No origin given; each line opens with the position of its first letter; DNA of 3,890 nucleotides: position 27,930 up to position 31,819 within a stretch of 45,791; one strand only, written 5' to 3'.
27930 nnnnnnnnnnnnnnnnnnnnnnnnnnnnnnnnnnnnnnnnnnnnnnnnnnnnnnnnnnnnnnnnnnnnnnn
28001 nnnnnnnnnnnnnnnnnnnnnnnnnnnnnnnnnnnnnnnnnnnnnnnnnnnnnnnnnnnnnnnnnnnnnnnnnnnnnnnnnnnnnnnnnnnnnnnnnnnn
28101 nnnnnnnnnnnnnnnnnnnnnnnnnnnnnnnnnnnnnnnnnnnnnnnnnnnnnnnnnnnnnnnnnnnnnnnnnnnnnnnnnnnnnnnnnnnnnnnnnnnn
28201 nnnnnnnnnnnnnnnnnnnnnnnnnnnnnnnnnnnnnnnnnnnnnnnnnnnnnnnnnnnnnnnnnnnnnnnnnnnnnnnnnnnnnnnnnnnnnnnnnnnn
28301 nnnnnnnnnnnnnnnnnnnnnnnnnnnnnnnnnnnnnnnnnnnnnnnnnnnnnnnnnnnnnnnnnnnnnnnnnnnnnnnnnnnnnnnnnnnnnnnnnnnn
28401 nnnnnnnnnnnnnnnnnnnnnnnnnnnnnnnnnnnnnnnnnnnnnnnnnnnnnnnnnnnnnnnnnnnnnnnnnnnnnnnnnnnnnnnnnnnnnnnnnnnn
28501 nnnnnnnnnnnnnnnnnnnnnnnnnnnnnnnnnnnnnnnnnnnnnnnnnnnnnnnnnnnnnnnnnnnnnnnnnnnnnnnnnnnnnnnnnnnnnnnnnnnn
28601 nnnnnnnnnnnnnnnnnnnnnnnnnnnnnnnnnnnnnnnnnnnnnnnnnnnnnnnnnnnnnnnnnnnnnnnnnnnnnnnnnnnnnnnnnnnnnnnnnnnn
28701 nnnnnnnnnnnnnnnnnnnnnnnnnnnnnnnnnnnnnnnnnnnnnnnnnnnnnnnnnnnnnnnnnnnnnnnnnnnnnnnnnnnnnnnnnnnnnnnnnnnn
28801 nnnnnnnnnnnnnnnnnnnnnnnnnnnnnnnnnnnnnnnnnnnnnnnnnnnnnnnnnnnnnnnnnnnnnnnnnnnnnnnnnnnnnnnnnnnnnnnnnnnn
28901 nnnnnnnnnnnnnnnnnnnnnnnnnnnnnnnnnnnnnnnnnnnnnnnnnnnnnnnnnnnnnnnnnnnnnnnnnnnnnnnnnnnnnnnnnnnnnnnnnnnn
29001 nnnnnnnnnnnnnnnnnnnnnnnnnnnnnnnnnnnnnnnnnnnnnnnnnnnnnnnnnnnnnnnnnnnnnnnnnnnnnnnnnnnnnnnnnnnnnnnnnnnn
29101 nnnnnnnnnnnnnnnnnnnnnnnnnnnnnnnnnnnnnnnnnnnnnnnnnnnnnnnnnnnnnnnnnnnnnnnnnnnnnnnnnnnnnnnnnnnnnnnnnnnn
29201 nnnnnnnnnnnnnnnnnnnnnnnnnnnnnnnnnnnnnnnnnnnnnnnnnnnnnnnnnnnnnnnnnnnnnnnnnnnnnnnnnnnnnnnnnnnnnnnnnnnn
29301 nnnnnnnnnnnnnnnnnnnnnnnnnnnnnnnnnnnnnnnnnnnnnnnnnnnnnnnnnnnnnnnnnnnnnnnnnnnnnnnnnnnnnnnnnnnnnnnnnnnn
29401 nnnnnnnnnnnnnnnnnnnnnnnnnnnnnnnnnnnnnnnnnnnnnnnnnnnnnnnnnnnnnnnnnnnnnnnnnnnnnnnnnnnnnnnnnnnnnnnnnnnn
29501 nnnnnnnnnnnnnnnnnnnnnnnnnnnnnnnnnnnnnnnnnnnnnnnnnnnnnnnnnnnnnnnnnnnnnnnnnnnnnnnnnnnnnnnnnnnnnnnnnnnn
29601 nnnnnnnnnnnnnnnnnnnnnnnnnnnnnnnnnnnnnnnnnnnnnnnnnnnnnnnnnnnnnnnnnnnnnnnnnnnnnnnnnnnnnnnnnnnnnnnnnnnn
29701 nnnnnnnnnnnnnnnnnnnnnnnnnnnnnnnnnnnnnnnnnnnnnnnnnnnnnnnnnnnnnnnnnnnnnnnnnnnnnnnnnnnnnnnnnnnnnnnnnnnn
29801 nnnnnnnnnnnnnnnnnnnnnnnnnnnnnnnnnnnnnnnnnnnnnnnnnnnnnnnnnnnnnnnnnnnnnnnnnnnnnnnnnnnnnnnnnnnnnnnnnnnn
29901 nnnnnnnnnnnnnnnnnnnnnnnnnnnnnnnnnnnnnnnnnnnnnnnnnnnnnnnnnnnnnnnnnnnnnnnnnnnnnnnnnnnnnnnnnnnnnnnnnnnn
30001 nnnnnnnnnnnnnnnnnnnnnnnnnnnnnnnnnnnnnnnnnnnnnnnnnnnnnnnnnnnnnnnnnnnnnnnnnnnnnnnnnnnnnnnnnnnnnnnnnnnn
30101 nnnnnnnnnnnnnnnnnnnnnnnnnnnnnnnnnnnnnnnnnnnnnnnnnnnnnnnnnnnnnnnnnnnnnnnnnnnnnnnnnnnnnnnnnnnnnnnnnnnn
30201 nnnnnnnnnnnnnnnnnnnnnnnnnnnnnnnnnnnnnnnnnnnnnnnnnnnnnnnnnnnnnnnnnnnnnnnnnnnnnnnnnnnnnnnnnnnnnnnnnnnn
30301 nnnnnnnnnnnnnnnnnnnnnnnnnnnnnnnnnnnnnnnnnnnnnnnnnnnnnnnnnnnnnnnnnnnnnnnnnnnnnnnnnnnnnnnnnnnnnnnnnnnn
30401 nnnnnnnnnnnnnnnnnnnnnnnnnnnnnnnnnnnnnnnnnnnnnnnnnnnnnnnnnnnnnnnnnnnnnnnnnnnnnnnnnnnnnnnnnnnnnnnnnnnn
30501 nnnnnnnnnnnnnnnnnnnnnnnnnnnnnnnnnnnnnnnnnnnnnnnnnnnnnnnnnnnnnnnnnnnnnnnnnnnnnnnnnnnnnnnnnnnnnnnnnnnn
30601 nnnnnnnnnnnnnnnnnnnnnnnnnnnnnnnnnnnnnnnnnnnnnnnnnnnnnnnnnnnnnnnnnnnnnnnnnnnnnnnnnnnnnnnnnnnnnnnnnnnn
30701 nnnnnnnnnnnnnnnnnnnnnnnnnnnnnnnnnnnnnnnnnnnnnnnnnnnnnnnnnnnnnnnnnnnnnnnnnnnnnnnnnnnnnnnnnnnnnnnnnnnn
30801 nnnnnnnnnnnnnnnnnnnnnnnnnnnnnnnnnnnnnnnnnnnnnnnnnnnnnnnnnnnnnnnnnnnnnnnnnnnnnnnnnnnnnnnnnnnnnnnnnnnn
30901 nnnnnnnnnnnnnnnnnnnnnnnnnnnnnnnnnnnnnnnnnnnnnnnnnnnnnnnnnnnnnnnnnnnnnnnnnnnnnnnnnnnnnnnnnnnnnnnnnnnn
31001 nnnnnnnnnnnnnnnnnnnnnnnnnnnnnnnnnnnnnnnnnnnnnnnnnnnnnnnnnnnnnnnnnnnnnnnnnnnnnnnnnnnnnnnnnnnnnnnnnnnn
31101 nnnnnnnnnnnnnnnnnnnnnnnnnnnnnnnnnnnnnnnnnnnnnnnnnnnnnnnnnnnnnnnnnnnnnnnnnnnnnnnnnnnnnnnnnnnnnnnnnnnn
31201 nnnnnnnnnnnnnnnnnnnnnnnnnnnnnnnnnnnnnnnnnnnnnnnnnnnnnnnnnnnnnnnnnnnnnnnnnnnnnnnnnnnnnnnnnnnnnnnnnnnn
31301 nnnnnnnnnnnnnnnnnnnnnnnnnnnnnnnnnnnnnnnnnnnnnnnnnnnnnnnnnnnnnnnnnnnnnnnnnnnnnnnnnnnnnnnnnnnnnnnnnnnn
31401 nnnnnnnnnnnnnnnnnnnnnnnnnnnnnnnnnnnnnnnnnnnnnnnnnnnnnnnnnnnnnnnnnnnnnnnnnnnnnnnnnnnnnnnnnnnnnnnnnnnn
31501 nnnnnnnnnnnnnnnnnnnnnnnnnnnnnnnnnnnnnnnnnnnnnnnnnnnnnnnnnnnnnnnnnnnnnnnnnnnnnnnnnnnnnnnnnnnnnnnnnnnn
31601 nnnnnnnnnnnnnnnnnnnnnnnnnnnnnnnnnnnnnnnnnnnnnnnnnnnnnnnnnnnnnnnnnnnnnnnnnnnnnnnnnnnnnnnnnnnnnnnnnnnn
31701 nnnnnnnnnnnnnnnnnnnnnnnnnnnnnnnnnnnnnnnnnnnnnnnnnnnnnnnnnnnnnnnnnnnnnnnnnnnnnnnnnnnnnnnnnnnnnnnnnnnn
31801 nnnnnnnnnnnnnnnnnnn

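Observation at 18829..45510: Every copy or fragment abuts a stop codon, because the element termini regenerate CTAG and the flanking gene's TAG becomes a target/element hybrid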

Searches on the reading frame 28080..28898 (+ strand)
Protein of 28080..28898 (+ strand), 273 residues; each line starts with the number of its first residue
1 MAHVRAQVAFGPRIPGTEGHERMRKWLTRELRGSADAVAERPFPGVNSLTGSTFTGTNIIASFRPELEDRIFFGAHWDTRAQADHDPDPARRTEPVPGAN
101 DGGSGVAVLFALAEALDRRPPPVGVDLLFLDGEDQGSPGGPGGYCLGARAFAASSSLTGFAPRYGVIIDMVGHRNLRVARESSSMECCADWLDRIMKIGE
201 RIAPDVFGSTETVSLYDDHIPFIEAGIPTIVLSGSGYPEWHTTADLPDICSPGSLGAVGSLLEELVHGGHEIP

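Call 24: search_protein_families(library=pfam, proteins=[window:28080-28898:+], max_evalue=0.001)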
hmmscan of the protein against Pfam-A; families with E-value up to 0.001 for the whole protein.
window:28080-28898:+ (273 aa): 1 family
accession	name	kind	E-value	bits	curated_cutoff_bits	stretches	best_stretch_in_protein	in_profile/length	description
PF04389.22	Peptidase_M28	-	1.5e-28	100.3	21.3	1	58-264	1-191/193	Peptidase family M28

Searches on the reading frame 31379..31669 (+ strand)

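Call 24: search_protein_families(library=pfam, proteins=[window:31379-31669:+], max_evalue=0.001)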
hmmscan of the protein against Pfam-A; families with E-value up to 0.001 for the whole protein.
window:31379-31669:+ (97 aa): 1 family
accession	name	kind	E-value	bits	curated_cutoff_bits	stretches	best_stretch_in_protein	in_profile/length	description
PF01248.31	Ribosomal_L7Ae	-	2e-07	31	22.1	1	4-78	10-86/95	Ribosomal protein L7Ae/L30e/S12e/Gadd45 family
